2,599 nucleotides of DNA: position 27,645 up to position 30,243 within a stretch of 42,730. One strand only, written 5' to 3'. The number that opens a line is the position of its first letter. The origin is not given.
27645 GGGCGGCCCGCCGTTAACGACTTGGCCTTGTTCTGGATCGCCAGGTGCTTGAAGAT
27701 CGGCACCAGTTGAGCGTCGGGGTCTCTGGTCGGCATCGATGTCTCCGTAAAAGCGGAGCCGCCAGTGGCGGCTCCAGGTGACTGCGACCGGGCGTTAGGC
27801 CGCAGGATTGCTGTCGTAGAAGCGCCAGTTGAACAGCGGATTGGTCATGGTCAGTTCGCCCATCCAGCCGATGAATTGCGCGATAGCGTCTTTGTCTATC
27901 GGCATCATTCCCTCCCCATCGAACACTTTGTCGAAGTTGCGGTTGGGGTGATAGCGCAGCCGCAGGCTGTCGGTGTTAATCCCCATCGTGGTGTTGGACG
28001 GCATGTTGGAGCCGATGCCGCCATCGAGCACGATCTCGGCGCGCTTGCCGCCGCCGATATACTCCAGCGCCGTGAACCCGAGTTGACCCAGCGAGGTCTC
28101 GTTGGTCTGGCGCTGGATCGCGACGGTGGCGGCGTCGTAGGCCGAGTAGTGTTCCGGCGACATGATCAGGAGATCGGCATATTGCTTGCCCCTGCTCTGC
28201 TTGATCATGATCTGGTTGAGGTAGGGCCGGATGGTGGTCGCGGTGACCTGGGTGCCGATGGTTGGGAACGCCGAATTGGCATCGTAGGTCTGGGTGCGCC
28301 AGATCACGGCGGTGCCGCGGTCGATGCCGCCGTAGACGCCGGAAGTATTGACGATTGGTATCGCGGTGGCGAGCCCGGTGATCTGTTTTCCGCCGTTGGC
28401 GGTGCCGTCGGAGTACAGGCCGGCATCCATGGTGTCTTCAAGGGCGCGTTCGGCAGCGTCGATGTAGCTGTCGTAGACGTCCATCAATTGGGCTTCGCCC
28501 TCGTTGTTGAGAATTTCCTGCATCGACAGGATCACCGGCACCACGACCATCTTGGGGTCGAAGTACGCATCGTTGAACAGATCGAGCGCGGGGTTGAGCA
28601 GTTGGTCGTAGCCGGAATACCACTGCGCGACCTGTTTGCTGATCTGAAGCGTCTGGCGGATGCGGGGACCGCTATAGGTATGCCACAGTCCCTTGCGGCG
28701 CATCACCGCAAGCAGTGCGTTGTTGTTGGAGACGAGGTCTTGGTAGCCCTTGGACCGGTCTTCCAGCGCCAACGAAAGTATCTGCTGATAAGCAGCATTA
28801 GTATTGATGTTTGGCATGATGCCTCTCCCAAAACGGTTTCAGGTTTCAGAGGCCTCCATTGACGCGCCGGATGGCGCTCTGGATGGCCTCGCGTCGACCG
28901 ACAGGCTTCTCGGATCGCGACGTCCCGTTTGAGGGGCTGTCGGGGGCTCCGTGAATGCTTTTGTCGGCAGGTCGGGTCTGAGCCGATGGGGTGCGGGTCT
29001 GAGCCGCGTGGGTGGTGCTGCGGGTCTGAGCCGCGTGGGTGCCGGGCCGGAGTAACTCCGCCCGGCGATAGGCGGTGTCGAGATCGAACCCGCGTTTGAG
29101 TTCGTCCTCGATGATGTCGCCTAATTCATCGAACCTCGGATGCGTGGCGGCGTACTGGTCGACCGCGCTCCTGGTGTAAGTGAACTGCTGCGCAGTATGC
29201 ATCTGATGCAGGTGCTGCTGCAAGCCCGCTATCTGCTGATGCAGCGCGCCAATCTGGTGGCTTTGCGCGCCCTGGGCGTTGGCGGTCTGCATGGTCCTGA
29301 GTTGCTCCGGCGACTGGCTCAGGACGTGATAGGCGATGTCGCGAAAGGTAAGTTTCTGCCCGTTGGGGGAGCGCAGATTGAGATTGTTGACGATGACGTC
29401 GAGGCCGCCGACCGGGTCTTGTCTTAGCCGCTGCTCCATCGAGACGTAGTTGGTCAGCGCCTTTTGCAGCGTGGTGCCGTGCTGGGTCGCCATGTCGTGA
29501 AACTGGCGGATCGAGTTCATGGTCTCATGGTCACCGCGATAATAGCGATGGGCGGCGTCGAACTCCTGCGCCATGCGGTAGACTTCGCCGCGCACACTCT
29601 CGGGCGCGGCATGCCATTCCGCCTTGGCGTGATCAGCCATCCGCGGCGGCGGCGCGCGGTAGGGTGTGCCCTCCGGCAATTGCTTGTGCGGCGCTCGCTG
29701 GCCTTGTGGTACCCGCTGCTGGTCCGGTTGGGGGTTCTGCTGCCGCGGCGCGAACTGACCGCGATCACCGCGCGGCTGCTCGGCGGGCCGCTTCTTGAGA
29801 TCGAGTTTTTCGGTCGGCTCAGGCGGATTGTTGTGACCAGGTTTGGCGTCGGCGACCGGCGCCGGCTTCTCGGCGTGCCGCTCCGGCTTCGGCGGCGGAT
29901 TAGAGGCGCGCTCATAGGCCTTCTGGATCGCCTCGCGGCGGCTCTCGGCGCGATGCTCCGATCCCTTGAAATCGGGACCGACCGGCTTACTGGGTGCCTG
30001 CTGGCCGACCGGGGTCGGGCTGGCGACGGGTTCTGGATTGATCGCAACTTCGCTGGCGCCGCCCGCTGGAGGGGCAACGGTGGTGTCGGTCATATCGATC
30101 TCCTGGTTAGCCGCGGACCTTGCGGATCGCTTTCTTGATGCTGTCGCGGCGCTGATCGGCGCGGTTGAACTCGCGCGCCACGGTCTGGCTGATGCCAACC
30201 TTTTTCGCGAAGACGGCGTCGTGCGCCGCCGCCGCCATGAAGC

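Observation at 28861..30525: Recurrent RR(D/E/Q)xIxxxI peptide on consecutive head-module proteins: candidate capsid-targeting tag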

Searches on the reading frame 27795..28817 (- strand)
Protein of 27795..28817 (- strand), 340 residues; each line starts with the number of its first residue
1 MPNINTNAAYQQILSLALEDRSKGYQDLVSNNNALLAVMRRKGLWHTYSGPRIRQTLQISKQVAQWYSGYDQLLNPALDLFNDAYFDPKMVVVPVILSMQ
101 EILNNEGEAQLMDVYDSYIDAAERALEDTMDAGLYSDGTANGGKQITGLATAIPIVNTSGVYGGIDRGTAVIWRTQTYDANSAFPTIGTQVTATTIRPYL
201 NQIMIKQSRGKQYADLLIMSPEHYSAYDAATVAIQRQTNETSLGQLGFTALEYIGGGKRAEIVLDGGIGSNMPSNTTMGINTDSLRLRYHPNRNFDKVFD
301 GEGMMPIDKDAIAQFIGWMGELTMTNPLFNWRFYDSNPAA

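Call 4: search_dna_similar(query=window:27795-28817:-, collection=phages, mode=protein, max_rows=25)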
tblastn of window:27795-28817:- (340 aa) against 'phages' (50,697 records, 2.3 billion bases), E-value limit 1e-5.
Records with a match: 51; places in all: 51; records where one place covers at least 80% of the query: 51.
Best place of each record, by identity: 60-80% 1; <60% 50.
By first word of the organism name: Brucella 41; Myxococcus 3; Bacteriophage 2; Rhizobium 1; Microcystis 1; Stenotrophomonas 1; Bradyrhizobium 1; Ruegeria 1.
By host as written in the record: Brucella abortus S19 14; Brucella sp. 6; Brucella abortus 141 5; Brucella abortus 4; brucella abortus 141 2; Brucella melitensis 16M 2; Brucella abortus 544 2; - 2; and 13 more.
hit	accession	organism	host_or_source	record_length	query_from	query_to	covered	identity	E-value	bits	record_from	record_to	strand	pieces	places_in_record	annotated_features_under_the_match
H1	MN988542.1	Rhizobium phage RHph_I3_18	Rhizobium phaseoli I3_18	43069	1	340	100%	63.1%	1e-134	428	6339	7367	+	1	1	hypothetical protein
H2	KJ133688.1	Brucella phage 02_19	Brucella abortus S19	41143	10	333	95%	39.3%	4e-69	239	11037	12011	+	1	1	major head protein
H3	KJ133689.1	Brucella phage 02_141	Brucella abortus 141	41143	10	333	95%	39.3%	4e-69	239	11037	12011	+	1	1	major head protein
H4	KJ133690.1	Brucella phage 11sa_19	Brucella abortus S19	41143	10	333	95%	39.3%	4e-69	239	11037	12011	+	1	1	major head protein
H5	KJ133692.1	Brucella phage 110_19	Brucella abortus S19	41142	10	333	95%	39.3%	4e-69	239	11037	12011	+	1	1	major head protein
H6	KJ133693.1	Brucella phage 110_141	Brucella abortus 141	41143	10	333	95%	39.3%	4e-69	239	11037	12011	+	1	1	major head protein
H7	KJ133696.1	Brucella phage 177_19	Brucella abortus S19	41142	10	333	95%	39.3%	4e-69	239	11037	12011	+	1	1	major head protein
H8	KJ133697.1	Brucella phage 177_141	Brucella abortus S19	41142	10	333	95%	39.3%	4e-69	239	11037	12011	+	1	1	major head protein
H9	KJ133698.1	Brucella phage 281_19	Brucella abortus S19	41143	10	333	95%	39.3%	4e-69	239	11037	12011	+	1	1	major head protein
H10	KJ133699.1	Brucella phage 281_141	Brucella abortus 141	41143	10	333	95%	39.3%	4e-69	239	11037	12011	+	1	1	major head protein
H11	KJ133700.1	Brucella phage 544_19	Brucella abortus S19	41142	10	333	95%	39.3%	4e-69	239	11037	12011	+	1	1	major head protein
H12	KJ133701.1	Brucella phage 544_141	Brucella abortus 141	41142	10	333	95%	39.3%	4e-69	239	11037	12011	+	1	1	major head protein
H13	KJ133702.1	Brucella phage 1066_19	Brucella abortus S19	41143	10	333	95%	39.3%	4e-69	239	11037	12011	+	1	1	major head protein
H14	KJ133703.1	Brucella phage 1066_141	brucella abortus 141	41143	10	333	95%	39.3%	4e-69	239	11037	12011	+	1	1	major head protein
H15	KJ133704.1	Brucella phage Tbilisi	Brucella abortus S19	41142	10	333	95%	39.3%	4e-69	239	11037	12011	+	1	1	major head protein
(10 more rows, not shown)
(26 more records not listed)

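Call 5: get_annotated_region(hit=H1, flank=9000)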
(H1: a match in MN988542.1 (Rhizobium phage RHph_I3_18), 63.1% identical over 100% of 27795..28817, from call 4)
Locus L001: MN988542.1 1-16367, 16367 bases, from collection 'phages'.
description: Rhizobium phage RHph_I3_18, complete genome.
organism: Rhizobium phage RHph_I3_18 (NCBI taxid 2509732)
taxonomy: Viruses; Duplodnaviria; Heunggongvirae; Uroviricota; Caudoviricetes
host: Rhizobium phaseoli I3_18; source: agricultural lands; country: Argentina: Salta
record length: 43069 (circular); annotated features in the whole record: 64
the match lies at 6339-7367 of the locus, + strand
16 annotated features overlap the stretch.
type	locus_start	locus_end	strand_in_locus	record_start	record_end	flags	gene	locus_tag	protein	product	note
CDS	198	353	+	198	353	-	-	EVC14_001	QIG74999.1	DUF3309 domain-containing protein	-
CDS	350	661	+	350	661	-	-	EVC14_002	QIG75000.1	hypothetical protein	-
CDS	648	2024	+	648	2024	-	-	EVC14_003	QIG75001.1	terminase large subunit protein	-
CDS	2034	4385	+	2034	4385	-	-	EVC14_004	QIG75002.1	hypothetical protein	-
CDS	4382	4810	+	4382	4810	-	-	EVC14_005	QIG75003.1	hypothetical protein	-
CDS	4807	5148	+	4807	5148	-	-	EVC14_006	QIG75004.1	hypothetical protein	-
CDS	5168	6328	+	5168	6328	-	-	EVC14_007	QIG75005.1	hypothetical protein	-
CDS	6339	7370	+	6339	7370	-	-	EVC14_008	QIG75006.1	hypothetical protein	-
CDS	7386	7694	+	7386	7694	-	-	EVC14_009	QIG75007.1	hypothetical protein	-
CDS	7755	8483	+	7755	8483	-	-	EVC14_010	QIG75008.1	hypothetical protein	-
CDS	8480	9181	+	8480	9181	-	-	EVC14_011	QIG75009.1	hypothetical protein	-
CDS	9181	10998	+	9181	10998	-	-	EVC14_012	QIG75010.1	neck protein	-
CDS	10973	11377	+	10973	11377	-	-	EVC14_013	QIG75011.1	N-acyltransferase protein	-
CDS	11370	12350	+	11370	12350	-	-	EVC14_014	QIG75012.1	putative peptidase_S74 domain-containing structural protein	-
CDS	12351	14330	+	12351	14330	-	-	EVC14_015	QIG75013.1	putative tail protein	-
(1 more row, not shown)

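Call 6: get_annotated_region(hit=H15, flank=11000)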
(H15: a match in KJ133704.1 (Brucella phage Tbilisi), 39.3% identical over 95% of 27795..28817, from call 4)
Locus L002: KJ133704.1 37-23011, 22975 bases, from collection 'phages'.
description: Brucella phage Tbilisi, complete genome.
organism: Brucella phage Tbilisi (NCBI taxid 1667381)
taxonomy: Viruses; Duplodnaviria; Heunggongvirae; Uroviricota; Caudoviricetes; Perisivirus; Perisivirus Tb
host: Brucella abortus S19; source: -; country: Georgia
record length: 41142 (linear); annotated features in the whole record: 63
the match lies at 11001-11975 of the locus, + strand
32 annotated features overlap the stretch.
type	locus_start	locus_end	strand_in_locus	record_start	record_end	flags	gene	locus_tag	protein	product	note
CDS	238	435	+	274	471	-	-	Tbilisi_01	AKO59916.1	hypothetical protein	-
CDS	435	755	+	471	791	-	-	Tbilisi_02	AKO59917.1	hypothetical protein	-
CDS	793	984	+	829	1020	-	-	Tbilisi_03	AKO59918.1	hypothetical protein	-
CDS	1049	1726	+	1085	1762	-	-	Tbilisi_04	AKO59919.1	putative GcrA-like protein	-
CDS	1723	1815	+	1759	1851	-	-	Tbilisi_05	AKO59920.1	hypothetical protein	-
CDS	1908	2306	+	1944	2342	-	-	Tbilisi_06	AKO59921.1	putative terminase small subunit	-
CDS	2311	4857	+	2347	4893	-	-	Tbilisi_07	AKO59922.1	putative terminase large subunit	-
CDS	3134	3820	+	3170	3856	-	-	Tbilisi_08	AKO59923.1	putative HNH endonuclease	-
CDS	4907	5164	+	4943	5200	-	-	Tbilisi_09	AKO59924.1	hypothetical protein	-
CDS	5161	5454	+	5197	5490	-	-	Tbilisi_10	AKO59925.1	hypothetical protein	-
CDS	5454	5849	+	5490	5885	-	-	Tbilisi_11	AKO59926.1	hypothetical protein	-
regulatory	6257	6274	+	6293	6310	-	-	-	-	terminator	terminator_1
CDS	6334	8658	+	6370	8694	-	-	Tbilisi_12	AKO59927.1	putative portal protein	-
CDS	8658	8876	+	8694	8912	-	-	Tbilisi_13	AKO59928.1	hypothetical protein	-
CDS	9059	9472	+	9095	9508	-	-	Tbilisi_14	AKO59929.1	hypothetical protein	-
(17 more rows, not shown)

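Call 15: find_related_loci(query=A1, collection=viral_contigs, flank=10000)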
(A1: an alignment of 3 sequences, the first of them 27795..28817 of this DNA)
Query A1 (340 aa) in viral_contigs; peptide patterns used: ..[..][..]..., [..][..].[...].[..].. (x = any residue, [..] = any of these).
599 stretches matched a pattern (row limit reached: there are more); 529 encode a relative of the query (tblastn E <= 1e-3); the best 80 are kept; 80 distinct loci.
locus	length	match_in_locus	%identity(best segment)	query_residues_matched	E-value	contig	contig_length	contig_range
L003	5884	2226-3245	89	1-340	0e+0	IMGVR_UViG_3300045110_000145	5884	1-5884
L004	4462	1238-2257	89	1-340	0e+0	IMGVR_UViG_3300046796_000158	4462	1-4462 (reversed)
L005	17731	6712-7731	88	1-340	0e+0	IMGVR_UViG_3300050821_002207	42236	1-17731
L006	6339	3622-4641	88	1-340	0e+0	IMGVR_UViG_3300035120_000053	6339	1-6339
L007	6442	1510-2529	88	1-340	0e+0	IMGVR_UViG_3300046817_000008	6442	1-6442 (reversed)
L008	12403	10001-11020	88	1-340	0e+0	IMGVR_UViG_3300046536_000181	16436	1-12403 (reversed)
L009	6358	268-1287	88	1-340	0e+0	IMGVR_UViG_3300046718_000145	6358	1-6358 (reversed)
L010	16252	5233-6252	88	1-340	0e+0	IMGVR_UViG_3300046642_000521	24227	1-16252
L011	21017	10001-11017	88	1-339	0e+0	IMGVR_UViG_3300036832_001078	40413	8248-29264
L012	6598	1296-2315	86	1-340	0e+0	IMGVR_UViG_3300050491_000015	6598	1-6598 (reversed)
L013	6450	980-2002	88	1-340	0e+0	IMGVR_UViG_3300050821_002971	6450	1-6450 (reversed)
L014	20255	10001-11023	88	1-340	0e+0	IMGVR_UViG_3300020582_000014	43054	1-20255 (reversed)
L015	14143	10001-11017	87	1-339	0e+0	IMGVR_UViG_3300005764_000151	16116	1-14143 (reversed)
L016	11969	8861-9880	87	1-340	0e+0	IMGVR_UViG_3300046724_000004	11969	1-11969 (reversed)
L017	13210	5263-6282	87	1-340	0e+0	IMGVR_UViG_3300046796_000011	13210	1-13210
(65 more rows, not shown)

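Call 25: search_solved_structures(query=window:27795-28817:-, max_evalue=1)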
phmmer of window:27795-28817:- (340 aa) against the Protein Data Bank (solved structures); distinct sequences matched with E-value up to 1: 0.

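Call 35: find_related_loci(query=L001:6339-7370:+, collection=viral_contigs, flank=4000)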
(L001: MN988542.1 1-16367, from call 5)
Query L001:6339-7370:+ (343 aa) in viral_contigs; peptide patterns used: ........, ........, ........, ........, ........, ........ (x = any residue, [..] = any of these).
508 stretches matched a pattern; 498 encode a relative of the query (tblastn E <= 1e-3); the best 80 are kept; 80 distinct loci.
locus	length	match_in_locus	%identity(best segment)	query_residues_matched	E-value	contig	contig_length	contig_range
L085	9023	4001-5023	90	1-342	0e+0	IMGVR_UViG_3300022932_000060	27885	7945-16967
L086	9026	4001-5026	90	1-343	0e+0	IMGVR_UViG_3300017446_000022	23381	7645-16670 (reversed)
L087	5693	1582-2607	87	1-343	0e+0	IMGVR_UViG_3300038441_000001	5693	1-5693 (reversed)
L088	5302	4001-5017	87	1-343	0e+0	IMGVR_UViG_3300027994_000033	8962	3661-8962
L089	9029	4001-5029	85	1-343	0e+0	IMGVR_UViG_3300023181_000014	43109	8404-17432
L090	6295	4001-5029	85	1-343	0e+0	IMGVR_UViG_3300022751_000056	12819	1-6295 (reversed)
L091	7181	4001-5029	85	1-343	0e+0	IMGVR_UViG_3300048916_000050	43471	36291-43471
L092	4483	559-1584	89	1-343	0e+0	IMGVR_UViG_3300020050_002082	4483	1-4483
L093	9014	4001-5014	75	1-343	3e-170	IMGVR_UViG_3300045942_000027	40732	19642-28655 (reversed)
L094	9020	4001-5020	68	1-343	1e-158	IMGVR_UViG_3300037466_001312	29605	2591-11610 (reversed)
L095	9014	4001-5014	76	1-343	4e-168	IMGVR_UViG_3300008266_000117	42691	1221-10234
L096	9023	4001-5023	67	1-343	6e-157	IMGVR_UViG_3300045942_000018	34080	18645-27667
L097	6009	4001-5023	67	1-343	7e-157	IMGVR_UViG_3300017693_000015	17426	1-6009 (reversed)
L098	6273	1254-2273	68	1-343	4e-156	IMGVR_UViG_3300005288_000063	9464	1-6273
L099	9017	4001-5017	66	1-343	1e-153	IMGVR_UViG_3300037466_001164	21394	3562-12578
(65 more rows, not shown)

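Call 66: find_related_loci(query=L002:10977-11987:+, collection=viral_contigs, flank=3500)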
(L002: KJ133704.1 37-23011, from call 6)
Query L002:10977-11987:+ (336 aa) in viral_contigs; peptide patterns used: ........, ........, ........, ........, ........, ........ (x = any residue, [..] = any of these).
121 stretches matched a pattern; 98 encode a relative of the query (tblastn E <= 1e-3); the best 80 are kept; 80 distinct loci.
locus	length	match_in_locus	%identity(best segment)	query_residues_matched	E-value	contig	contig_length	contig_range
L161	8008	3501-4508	99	1-336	0e+0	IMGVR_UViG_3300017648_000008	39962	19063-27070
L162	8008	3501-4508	99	1-336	0e+0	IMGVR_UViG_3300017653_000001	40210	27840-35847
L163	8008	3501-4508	99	1-336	0e+0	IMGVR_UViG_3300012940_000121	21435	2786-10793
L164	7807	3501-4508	97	1-336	0e+0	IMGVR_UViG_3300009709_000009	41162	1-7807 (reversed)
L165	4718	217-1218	85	3-336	0e+0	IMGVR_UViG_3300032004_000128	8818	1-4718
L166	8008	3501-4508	84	1-336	0e+0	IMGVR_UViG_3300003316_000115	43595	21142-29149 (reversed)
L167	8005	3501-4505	84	1-335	0e+0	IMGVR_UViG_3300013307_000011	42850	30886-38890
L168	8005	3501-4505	84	1-335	0e+0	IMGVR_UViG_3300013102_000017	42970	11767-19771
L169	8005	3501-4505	84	1-335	0e+0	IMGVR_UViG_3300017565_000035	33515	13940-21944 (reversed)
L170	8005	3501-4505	82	1-335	0e+0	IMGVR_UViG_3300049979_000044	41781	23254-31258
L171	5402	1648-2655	82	1-336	0e+0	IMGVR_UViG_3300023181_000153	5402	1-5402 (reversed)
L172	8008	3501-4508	83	1-336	0e+0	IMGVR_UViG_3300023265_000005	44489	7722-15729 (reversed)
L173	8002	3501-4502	83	2-335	0e+0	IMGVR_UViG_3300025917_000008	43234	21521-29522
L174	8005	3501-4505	83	1-335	0e+0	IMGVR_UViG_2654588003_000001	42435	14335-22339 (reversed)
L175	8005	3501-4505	82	1-335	0e+0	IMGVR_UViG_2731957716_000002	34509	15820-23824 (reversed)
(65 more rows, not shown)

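Call 78: find_homologous_proteins(query=window:27795-28817:-, max_evalue=1e-10)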
Query window:27795-28817:- (340 aa): 2599 proteins with E <= 1e-10 among 4902 candidates; the best 120 are listed.
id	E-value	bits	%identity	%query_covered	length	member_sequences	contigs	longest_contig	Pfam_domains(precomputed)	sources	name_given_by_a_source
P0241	7.1e-226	767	100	100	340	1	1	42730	-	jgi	jgi:hypothetical protein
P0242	3.1e-219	745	97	100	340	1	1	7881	-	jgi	jgi:hypothetical protein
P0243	1.5e-205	700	90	100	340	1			-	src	-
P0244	3.5e-204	696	89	100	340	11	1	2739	-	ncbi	-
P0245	4.2e-204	695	88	100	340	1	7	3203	-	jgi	jgi:hypothetical protein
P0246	1.7e-203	693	89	100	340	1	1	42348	-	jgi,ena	jgi:hypothetical protein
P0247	2.1e-203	693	88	100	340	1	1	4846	-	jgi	jgi:hypothetical protein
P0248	2.6e-203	693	89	100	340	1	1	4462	-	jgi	jgi:hypothetical protein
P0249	1.7e-202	690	88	100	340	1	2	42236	-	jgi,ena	jgi:hypothetical protein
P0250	1.8e-202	690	89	100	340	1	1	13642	-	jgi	jgi:hypothetical protein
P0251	2.9e-202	689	87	100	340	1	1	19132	-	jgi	jgi:hypothetical protein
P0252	4.3e-202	689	88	100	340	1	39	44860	-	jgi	jgi:hypothetical protein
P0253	9.9e-202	688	87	100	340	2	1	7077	-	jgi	jgi:hypothetical protein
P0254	2.6e-201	686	86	100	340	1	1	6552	-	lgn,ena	-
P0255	4.6e-201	685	88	100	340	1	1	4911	-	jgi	jgi:hypothetical protein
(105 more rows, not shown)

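Call 85: predict_structure(alignment_id=A4)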
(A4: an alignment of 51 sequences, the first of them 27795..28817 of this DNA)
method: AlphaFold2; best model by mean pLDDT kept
length: 340 residues; sequences in the alignment: 51
mean_pLDDT: 33.7   pTM: 0.21
mean pLDDT of the five models: 33.7, 33.4, 33.2, 33.2, 29.6
residues with pLDDT >= 90: 0; 70-90: 0; 50-70: 44; < 50: 296
segments of 3 or more residues with pLDDT < 50: 1-102, 127-167, 170-178, 188-193, 207-340
pLDDT, mean of each block of 10 residues (from residue 1): 31 28 27 32 31 23 23 27 28 43 51 59 50 35 26 28 42 46 52 52 49 30 26 26 23 24 27 28 26 32 31 31 29 30
secondary structure, 60 per line:
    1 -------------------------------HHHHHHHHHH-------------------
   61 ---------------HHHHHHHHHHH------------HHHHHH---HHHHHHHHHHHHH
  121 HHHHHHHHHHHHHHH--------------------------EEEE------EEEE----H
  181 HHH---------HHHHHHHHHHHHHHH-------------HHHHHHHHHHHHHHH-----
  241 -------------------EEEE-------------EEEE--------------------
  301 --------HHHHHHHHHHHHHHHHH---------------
elements in order: H32-41 H76-86 H99-104 H108-135 E162-165 E172-175 H180-183 H193-207 H221-235 E260-263 E277-280 H309-325

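Call 86: search_solved_structures(query=A1, max_evalue=10, show_alignments=2)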
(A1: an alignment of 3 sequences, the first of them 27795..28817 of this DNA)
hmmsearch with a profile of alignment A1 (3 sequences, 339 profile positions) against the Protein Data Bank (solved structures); distinct sequences matched with E-value up to 10: 3.
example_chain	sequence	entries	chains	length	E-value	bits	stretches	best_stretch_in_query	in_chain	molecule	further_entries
6j3q_A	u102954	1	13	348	5.6e-05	25.8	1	90-256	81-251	major capsid protein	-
4dmi_A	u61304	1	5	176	0.37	13.2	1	123-188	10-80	Capsid Protein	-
4e27_A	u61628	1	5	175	0.38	13.2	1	123-188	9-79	Capsid Protein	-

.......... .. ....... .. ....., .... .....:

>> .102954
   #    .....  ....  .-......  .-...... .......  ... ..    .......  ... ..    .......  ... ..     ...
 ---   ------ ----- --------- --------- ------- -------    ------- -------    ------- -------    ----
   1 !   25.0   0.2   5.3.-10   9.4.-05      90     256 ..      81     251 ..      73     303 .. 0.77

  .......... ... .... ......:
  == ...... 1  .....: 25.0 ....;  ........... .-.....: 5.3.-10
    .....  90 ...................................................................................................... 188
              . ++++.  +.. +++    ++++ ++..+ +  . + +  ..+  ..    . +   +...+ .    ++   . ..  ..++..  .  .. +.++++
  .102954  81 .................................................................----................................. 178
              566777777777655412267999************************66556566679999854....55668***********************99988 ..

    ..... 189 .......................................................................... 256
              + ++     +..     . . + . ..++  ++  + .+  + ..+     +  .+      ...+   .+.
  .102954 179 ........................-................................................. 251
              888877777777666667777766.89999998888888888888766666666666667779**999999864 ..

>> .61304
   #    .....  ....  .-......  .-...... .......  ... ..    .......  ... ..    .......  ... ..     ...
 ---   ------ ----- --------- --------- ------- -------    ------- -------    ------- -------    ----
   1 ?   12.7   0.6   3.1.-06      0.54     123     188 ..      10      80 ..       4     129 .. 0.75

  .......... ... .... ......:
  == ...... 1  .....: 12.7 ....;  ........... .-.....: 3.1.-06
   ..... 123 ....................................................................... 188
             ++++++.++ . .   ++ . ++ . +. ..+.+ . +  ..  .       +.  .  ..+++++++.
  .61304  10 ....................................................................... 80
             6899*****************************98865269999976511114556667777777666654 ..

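Call 92: search_protein_families(library=pfam, max_evalue=0.01, proteins=[window:27795-28817:-])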
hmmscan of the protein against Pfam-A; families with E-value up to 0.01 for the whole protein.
window:27795-28817:- (340 aa): 0 families

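Call 93: search_protein_families(library=phrogs, max_evalue=0.00001, proteins=[window:27795-28817:-])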
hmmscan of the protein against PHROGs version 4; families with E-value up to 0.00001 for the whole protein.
window:27795-28817:- (340 aa): 1 family
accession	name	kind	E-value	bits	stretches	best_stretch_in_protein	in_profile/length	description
phrog_9953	-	head and packaging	5.5e-80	270.2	1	5-332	4-325/329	major head protein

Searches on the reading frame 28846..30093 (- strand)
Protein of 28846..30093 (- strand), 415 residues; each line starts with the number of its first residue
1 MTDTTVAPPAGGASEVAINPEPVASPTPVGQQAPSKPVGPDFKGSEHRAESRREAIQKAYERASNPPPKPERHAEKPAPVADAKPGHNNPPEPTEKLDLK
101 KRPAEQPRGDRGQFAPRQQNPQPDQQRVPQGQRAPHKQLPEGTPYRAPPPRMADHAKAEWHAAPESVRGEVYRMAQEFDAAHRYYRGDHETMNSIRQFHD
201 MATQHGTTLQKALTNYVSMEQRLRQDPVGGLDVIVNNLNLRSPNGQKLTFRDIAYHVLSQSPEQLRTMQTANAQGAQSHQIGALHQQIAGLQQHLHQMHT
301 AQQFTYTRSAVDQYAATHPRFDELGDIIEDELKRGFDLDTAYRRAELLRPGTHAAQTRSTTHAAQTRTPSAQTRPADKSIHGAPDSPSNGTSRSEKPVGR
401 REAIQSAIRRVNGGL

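Call 11: search_protein_families(library=pfam, max_evalue=0.1, proteins=[window:28846-30093:-])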
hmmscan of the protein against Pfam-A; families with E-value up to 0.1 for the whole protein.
window:28846-30093:- (415 aa): 1 family
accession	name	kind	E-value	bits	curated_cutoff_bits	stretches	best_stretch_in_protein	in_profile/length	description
PF01456.22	Mucin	-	0.037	14.5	34.7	1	351-415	55-120/143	Mucin-like glycoprotein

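Call 12: search_protein_families(library=phrogs, max_evalue=0.01, proteins=[window:28846-30093:-])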
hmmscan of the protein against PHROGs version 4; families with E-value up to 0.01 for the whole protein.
window:28846-30093:- (415 aa): 1 family
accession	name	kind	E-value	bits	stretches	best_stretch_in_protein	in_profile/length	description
phrog_25516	-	head and packaging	1.3e-16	61.7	1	147-332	121-305/393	virion structural protein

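Call 26: search_solved_structures(query=window:28846-30093:-, max_evalue=1)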
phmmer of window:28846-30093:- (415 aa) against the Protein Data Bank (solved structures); distinct sequences matched with E-value up to 1: 1.
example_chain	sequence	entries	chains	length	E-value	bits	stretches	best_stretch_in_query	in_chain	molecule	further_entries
7sqk_E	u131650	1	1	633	0.1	14.9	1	156-322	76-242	HAUS augmin-like complex subunit 5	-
